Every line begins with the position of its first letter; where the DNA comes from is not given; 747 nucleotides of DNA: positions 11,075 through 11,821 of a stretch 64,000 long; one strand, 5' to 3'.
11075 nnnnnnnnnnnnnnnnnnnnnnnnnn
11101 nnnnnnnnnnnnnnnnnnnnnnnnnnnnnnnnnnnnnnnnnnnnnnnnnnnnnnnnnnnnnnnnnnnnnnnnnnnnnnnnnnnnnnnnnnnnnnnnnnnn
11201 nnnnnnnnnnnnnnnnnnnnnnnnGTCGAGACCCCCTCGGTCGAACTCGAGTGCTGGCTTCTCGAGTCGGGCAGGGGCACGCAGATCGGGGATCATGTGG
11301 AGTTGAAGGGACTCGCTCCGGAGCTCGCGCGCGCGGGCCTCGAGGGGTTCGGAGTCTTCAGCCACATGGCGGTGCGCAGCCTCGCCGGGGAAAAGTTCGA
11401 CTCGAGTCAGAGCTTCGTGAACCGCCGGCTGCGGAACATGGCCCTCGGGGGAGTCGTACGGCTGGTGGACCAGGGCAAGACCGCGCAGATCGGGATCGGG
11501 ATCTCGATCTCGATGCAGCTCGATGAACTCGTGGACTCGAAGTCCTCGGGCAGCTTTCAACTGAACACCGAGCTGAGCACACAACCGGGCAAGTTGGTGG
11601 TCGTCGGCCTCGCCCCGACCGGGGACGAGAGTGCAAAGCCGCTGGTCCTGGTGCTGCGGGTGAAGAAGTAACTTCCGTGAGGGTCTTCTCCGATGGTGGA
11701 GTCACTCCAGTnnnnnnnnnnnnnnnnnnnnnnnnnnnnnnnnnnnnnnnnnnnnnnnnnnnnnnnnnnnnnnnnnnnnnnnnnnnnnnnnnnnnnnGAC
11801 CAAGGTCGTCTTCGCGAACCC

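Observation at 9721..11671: ECF sigma / anti-sigma / secretin-N-domain protein triad with two ATGA translational couplings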

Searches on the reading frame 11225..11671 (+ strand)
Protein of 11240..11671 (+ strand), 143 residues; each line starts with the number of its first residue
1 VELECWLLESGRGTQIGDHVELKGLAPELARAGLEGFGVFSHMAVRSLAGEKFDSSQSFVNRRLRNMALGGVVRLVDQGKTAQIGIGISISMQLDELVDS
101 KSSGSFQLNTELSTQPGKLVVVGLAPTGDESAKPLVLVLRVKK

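Call 17: search_protein_families(library=pfam, proteins=[window:11240-11671:+], max_evalue=1)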
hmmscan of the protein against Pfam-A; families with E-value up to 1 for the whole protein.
window:11240-11671:+ (143 aa): 0 families

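Call 47: predict_structure(alignment_id=A3)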
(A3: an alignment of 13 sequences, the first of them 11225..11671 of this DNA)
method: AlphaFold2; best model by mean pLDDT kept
length: 148 residues; sequences in the alignment: 13
mean_pLDDT: 86.2   pTM: 0.81
mean pLDDT of the five models: 86.2, 86.3, 86.0, 85.8, 84.0
residues with pLDDT >= 90: 81; 70-90: 53; 50-70: 14; < 50: 0
segments of 3 or more residues with pLDDT < 50: none
pLDDT, mean of each block of 10 residues (from residue 1): 87 91 94 89 92 92 83 92 93 82 63 90 86 69 92
secondary structure, 60 per line:
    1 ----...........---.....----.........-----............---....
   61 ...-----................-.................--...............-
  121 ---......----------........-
elements in order: E5-15 H28-36 E42-53 E57-63 E69-81 E86-102 E105-119 E124-129 E140-147

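Call 49: fold_search(model_id=the predicted structure, library=pdb)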
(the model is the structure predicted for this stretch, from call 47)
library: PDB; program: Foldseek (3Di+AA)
matches with E <= 10: 360; with E <= 0.001: 4
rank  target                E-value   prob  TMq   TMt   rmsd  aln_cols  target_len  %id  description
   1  8axl_A                3.6e-04  1.00  0.49  0.24  21.6       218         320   10  Outer membrane secretin pore of the type 3 secretion system of Shigella flexneri (released 2023-03-01)
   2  7ah9_5M               4.2e-04  1.00  0.50  0.16  23.3       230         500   10  Substrate-engaged type 3 secretion system needle complex from Salmonella enterica typhimurium - SpaR state 1 (released 2021-03-17)
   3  6hcg_A                5.5e-04  1.00  0.57  0.16  22.0       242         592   10  Klebsiella pneumoniae type II secretion system outer membrane complex. PulD, PulS and PulC HR domain. (released 2019-11-27)
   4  7ah9_5J               9.2e-04  1.00  0.53  0.17  22.2       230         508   12  Substrate-engaged type 3 secretion system needle complex from Salmonella enterica typhimurium - SpaR state 1 (released 2021-03-17)
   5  5tcq_A                1.4e-03  1.00  0.51  0.24  22.2       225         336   12  Near-atomic resolution cryo-EM structure of the Salmonella SPI-1 type III secretion injectisome secretin InvG (released 2016-12-21)
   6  5tcr_A                1.4e-03  1.00  0.51  0.17  22.2       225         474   12  Atomic model of the Salmonella SPI-1 type III secretion injectisome basal body proteins InvG, PrgH, and PrgK (released 2016-12-21)
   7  6dv6_A                1.4e-03  1.00  0.51  0.23  22.7       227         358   13  Structure of the Salmonella SPI-1 type III secretion injectisome secretin InvG (residues 176-end) in the open gate sta (released 2018-10-03)
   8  6dv3_A                1.4e-03  1.00  0.51  0.17  22.7       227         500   13  Structure of the Salmonella SPI-1 type III secretion injectisome secretin InvG in the open gate state (released 2018-10-03)
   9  5w68_A                1.5e-03  1.00  0.53  0.24  19.8       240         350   12  Type II secretin from Enteropathogenic Escherichia coli - GspD (released 2017-11-15)
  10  7ah9_5D               1.7e-03  1.00  0.51  0.17  22.0       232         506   11  Substrate-engaged type 3 secretion system needle complex from Salmonella enterica typhimurium - SpaR state 1 (released 2021-03-17)
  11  6i1y_A                1.8e-03  1.00  0.57  0.19  17.6       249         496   14  Vibrio vulnificus EpsD (released 2019-04-10)
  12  5wln_A                1.9e-03  1.00  0.43  0.18  21.5       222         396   11  Cryo-EM structure of the T2SS secretin XcpQ from Pseudomonas aeruginosa (released 2017-10-25)
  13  9k8v_A                2.3e-03  1.00  0.48  0.20  24.4       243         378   10  Cryo-EM structure of the Type II secretion system protein from Vibrio cholerae (released 2025-10-29)
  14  5wq8_A                2.6e-03  1.00  0.54  0.19  18.8       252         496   13  CryoEM structure of type II secretion system secretin GspD in Vibrio cholerae (released 2016-12-28)
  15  6i1x_A                3.4e-03  1.00  0.43  0.15  21.2       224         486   11  Aeromonas hydrophila ExeD (released 2019-04-10)
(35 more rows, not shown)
